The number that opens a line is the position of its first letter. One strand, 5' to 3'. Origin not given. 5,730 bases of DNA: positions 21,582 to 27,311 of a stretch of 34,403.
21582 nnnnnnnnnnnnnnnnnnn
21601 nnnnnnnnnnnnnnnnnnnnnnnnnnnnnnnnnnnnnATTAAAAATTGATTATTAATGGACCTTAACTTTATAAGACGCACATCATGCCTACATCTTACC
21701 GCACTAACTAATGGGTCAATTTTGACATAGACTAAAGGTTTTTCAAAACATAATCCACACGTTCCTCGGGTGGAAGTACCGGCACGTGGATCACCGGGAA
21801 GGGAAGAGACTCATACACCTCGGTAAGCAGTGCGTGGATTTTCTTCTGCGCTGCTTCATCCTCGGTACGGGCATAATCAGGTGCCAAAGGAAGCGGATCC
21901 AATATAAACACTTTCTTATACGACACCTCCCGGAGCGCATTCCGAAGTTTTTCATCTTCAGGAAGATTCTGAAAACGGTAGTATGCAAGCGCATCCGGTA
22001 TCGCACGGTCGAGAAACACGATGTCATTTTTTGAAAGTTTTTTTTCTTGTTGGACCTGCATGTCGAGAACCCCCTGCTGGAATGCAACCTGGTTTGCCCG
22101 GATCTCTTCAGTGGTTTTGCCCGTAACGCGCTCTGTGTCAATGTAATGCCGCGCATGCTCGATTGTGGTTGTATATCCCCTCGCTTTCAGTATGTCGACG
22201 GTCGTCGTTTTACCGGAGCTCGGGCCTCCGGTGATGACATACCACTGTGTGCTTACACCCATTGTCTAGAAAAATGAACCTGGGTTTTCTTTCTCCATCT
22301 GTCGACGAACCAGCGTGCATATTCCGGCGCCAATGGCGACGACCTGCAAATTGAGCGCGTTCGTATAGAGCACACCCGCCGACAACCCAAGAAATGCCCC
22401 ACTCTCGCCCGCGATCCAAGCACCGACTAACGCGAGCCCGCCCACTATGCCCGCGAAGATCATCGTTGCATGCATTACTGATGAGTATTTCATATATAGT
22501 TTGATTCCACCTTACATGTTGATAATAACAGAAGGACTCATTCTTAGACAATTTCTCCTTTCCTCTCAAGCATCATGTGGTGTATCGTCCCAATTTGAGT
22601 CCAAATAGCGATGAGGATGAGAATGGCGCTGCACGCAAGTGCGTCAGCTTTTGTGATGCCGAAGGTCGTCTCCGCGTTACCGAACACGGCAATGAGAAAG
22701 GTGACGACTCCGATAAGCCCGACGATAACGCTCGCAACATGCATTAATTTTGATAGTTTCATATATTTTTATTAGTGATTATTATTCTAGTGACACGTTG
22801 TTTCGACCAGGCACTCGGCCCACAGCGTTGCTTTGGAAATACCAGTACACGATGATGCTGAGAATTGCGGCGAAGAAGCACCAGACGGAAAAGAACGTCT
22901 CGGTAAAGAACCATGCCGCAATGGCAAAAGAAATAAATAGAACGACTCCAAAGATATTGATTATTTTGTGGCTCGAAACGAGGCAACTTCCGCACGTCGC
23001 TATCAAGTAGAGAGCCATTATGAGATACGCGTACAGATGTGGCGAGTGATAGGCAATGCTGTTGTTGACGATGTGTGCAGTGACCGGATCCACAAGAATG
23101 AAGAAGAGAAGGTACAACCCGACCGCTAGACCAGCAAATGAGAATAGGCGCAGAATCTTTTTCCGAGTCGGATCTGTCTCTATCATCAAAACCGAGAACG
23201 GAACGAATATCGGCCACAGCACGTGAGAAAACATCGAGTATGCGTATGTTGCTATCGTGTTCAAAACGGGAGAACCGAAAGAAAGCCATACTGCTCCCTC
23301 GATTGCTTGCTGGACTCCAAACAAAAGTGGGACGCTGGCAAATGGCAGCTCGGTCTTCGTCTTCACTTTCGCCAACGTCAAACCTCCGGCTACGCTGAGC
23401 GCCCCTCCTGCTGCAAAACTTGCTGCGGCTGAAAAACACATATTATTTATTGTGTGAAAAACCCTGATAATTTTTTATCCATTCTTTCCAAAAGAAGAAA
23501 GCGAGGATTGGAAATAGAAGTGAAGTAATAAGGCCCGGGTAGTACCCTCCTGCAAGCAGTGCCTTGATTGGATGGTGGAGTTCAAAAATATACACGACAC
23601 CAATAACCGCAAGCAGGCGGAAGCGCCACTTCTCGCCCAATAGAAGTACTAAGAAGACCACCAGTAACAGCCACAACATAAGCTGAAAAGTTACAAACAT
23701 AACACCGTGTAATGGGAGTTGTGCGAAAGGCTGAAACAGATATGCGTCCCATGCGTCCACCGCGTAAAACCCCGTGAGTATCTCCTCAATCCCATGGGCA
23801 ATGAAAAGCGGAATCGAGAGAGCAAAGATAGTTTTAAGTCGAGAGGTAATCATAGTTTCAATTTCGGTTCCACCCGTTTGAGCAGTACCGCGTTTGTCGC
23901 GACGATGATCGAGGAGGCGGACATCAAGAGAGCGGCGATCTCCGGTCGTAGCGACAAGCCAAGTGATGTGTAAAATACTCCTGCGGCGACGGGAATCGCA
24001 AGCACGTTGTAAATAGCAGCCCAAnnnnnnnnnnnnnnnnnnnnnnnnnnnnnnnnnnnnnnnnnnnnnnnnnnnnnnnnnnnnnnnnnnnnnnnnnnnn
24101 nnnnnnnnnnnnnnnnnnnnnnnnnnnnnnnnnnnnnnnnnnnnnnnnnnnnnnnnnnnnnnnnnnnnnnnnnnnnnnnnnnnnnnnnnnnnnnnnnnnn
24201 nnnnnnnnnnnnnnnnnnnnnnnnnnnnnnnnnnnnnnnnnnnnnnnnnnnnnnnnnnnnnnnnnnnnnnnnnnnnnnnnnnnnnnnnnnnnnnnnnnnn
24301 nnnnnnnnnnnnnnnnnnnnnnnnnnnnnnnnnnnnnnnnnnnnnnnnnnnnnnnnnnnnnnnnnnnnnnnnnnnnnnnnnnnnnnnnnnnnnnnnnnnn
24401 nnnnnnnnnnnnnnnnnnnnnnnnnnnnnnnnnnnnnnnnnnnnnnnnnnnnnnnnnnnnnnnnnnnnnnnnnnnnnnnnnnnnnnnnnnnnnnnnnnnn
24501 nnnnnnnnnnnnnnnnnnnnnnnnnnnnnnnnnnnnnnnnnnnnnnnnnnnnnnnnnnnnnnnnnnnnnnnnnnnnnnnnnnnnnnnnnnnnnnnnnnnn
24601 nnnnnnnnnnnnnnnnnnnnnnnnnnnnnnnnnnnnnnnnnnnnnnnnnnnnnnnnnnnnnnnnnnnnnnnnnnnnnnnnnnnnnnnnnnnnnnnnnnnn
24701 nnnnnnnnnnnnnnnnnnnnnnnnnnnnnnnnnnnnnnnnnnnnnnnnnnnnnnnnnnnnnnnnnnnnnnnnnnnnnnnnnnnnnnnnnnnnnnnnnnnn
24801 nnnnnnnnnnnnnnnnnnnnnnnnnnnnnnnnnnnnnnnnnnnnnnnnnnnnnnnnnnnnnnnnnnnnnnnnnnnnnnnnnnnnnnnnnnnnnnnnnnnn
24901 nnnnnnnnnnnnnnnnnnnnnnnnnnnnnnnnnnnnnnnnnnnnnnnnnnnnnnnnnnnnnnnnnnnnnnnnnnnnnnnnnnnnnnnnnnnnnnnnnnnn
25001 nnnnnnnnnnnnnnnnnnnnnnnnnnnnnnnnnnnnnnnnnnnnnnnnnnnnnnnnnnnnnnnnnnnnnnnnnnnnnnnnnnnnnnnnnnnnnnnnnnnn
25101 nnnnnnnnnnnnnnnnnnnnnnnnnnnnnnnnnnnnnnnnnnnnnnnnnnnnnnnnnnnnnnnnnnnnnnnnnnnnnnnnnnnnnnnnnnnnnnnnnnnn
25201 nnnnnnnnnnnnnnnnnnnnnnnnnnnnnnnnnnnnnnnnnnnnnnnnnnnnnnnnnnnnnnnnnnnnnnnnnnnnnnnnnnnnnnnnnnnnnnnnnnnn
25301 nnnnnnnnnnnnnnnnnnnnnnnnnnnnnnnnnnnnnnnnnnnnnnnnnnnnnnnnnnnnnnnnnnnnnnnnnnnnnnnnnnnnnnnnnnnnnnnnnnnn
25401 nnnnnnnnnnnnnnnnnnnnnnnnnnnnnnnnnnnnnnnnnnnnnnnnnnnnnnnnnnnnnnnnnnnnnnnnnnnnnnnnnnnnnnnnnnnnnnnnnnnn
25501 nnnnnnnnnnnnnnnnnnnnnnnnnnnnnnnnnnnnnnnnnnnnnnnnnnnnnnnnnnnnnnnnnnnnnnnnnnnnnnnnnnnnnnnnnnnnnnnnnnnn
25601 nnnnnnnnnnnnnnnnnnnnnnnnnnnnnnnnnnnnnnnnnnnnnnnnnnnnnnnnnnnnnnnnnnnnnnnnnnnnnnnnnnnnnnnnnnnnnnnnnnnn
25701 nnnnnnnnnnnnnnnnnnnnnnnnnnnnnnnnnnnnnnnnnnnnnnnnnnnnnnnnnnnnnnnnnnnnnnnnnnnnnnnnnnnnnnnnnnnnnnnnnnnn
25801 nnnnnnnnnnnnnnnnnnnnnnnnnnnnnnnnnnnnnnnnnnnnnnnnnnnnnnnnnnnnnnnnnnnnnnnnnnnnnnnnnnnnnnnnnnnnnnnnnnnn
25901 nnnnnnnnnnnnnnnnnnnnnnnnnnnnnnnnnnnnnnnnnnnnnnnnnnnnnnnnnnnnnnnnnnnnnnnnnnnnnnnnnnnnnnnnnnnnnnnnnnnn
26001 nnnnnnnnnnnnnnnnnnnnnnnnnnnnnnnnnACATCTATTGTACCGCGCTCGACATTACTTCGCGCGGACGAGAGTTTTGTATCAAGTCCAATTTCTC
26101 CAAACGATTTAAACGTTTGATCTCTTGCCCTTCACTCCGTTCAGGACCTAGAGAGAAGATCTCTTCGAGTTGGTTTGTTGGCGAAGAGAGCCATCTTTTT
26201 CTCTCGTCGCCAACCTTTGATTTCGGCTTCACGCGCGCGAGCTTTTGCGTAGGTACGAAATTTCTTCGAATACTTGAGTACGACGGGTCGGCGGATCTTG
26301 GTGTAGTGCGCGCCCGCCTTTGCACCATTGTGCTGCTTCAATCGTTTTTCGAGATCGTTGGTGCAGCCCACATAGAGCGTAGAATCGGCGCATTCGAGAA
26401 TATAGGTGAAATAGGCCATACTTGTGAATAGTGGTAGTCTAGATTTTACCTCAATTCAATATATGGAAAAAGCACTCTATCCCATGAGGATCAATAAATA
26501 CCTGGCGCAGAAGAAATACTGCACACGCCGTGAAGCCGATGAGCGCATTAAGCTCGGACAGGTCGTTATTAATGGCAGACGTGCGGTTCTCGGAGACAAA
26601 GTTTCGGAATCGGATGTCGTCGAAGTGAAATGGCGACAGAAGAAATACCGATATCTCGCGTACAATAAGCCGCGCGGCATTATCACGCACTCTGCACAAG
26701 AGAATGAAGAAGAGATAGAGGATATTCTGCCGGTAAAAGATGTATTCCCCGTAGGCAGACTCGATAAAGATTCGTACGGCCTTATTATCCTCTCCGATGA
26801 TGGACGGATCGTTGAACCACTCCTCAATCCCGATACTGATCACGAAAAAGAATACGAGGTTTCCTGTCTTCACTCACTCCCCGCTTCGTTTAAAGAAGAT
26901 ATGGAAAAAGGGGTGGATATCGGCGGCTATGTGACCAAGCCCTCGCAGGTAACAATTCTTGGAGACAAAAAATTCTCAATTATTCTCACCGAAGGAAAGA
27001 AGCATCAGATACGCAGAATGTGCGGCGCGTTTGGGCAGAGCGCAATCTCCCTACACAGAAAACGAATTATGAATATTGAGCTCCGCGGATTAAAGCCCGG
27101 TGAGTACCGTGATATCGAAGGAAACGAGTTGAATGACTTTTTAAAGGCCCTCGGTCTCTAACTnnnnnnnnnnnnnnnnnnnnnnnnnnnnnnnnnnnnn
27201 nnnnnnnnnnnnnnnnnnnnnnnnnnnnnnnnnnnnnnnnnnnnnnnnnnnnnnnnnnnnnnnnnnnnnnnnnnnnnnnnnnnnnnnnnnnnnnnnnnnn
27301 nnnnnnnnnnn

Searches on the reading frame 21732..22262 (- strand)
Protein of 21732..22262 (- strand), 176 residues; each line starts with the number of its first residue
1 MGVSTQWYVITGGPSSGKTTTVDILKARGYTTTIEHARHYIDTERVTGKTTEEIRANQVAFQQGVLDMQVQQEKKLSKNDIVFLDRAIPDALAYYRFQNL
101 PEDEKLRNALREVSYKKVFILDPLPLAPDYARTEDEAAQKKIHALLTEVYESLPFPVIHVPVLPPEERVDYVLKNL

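Call 23: search_protein_families(library=pfam, proteins=[window:21732-22262:-])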
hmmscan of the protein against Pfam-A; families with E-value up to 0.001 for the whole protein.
window:21732-22262:- (176 aa): 3 families
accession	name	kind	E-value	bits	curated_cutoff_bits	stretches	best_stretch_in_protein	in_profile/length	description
PF13521.12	AAA_28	-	2.7e-37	128.9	27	1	8-168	2-164/164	AAA domain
PF01712.25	dNK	-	0.0001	22.6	27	1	9-90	2-86/203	Deoxynucleoside kinase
PF08433.16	KTI12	-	0.00014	21.9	22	1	9-86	5-78/271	Chromatin associated protein KTI12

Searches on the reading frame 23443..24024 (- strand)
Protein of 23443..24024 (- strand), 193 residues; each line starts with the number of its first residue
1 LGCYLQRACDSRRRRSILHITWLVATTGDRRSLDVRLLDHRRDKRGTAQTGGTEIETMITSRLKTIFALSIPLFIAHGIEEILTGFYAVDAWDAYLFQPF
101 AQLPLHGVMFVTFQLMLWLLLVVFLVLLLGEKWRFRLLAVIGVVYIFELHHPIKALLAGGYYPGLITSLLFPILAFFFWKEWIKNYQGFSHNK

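Call 23: search_protein_families(library=pfam, proteins=[window:23443-24024:-])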
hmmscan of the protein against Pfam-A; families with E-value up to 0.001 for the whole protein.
window:23443-24024:- (193 aa): 1 family
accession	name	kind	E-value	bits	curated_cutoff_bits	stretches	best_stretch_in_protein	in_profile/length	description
PF13787.11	HXXEE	-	2.8e-06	28.5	25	1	69-174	2-111/114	Protein of unknown function with HXXEE motif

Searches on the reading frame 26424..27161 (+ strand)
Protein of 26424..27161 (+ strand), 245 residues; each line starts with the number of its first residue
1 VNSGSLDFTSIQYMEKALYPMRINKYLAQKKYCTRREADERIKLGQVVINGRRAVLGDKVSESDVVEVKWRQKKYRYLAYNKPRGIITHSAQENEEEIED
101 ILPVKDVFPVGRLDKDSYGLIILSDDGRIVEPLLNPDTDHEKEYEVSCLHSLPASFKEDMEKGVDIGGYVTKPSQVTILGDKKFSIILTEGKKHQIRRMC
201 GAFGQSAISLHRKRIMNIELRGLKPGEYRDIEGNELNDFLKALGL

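Call 23: search_protein_families(library=pfam, proteins=[window:26424-27161:+])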
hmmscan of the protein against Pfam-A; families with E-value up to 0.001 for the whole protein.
window:26424-27161:+ (245 aa): 2 families
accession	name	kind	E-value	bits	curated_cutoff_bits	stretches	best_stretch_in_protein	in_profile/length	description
PF00849.27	PseudoU_synth_2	-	3.3e-16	60.3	26.8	1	77-200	2-150/152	RNA pseudouridylate synthase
PF01479.30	S4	-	4.8e-09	36.3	22.8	1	21-66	1-48/48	S4 domain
